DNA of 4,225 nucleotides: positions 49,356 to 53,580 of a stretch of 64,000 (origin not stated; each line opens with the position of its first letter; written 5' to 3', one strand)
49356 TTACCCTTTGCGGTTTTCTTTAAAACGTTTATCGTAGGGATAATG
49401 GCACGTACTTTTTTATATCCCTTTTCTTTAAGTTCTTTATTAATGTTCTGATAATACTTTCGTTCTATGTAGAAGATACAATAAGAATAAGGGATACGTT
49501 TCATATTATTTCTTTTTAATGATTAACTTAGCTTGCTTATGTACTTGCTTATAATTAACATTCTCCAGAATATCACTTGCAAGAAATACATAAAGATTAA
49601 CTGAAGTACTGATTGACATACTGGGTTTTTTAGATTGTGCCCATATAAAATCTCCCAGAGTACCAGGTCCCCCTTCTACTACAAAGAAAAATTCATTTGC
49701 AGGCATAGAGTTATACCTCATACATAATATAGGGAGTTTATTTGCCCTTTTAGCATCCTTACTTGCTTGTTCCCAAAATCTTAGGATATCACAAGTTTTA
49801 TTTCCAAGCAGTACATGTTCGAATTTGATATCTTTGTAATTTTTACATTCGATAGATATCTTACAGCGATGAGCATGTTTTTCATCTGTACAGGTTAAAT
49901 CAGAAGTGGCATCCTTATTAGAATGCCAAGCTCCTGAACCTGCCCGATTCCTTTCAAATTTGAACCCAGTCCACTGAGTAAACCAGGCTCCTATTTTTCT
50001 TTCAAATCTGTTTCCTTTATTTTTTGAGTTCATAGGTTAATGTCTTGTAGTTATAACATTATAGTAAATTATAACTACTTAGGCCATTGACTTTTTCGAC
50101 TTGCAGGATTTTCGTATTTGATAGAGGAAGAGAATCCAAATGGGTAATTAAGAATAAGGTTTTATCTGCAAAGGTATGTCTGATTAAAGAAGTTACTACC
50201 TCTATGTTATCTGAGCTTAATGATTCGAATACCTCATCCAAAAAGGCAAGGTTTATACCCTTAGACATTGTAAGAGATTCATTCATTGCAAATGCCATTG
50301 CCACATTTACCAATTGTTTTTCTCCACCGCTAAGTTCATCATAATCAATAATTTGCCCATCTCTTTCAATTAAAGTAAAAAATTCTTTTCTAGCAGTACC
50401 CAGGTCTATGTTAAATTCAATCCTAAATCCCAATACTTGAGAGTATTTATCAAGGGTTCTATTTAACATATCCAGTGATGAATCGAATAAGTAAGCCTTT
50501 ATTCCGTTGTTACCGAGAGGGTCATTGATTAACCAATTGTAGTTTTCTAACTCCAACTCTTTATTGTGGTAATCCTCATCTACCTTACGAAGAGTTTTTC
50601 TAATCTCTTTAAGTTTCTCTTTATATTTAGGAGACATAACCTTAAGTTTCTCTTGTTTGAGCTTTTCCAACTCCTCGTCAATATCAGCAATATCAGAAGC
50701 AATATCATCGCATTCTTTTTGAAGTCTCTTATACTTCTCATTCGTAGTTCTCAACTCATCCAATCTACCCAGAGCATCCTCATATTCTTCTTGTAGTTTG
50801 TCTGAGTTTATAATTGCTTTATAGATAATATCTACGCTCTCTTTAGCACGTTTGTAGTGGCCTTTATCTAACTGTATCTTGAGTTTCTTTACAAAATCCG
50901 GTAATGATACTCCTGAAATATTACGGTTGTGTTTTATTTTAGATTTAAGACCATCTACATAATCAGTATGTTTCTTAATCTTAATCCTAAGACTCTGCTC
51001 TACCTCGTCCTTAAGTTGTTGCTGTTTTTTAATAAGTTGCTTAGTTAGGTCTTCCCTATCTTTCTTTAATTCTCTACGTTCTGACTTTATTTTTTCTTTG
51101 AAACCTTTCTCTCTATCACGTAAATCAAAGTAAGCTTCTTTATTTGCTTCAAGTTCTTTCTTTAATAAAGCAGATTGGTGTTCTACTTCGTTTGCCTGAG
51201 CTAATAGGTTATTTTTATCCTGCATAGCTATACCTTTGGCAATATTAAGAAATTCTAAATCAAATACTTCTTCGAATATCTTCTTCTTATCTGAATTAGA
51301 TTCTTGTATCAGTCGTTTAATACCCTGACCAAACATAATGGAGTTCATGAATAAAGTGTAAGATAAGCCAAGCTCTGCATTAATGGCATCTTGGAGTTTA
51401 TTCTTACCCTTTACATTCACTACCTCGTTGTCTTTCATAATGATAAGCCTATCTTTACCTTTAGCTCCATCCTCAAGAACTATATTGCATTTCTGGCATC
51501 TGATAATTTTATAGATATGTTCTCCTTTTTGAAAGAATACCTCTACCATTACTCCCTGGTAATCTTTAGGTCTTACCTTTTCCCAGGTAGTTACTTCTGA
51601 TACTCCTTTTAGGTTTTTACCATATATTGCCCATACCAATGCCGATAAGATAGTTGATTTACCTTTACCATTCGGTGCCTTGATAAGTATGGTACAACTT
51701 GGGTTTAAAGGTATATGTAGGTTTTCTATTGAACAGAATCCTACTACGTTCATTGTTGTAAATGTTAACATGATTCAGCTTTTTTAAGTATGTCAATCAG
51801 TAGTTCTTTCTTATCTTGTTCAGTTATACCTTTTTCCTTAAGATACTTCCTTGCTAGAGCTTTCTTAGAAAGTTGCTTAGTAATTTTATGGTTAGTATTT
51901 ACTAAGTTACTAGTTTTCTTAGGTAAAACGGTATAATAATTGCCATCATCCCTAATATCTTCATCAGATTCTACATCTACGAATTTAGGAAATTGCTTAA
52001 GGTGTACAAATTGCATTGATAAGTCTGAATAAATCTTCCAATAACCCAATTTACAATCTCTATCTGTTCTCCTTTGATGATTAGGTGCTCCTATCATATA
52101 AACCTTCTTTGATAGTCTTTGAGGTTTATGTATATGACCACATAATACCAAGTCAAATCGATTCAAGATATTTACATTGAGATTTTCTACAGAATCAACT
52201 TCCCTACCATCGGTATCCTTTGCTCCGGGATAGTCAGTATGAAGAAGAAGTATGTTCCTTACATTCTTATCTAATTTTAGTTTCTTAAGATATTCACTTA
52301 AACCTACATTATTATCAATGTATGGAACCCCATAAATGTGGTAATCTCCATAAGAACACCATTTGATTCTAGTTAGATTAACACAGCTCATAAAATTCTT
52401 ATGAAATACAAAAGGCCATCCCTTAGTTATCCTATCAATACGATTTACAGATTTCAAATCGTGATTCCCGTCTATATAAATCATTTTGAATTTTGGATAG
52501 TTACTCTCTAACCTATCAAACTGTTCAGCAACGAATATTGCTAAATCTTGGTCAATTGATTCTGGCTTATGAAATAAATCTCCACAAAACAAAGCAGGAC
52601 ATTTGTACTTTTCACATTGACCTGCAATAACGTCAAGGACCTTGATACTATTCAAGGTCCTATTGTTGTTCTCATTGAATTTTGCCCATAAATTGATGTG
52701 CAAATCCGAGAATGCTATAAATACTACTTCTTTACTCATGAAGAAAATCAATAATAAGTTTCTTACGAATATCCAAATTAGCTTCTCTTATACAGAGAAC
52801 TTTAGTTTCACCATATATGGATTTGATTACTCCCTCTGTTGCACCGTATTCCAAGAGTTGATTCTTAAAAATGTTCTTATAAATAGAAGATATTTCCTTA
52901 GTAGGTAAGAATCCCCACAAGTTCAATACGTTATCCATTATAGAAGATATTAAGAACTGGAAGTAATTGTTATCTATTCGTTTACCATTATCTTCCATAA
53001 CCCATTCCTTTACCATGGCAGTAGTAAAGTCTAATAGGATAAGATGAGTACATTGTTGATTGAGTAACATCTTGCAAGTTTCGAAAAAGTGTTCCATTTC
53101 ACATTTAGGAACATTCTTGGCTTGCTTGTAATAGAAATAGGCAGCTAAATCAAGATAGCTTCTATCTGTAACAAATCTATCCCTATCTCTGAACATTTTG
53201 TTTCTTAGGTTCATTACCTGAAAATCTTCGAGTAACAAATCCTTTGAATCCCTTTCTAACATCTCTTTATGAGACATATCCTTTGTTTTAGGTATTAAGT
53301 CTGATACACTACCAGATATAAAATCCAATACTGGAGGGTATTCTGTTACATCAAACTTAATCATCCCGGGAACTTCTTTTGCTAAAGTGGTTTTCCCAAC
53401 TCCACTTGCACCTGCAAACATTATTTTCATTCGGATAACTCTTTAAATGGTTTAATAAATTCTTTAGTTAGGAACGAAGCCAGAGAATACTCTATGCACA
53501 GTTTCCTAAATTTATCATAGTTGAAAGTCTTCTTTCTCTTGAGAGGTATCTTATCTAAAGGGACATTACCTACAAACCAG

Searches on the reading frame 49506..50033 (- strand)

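Call 47: search_protein_families(library=phrogs, proteins=[window:49506-50033:-], max_evalue=0.001)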
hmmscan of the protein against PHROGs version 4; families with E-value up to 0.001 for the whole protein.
window:49506-50033:- (175 aa): 1 family
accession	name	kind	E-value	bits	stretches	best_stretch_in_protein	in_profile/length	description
phrog_244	-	DNA, RNA and nucleotide metabolism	3.4e-18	67.6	1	2-108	7-93/186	RusA-like Holliday junction resolvase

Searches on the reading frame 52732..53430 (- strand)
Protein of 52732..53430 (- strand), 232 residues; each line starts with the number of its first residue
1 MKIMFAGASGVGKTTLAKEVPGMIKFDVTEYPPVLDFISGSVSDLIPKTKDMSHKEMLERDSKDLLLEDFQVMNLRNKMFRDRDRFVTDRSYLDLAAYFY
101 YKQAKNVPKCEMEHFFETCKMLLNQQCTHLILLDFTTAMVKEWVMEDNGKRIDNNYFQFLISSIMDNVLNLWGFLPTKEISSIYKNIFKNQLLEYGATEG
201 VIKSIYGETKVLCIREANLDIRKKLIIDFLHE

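Call 47: search_protein_families(library=phrogs, proteins=[window:52732-53430:-], max_evalue=0.001)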
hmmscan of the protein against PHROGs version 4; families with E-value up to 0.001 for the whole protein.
window:52732-53430:- (232 aa): 2 families
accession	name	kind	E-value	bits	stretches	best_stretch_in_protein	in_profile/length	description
phrog_2107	-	other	6e-08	33.6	1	1-170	4-166/201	thymidylate kinase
phrog_761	-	other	0.00083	20.1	1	3-98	22-114/362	thymidylate kinase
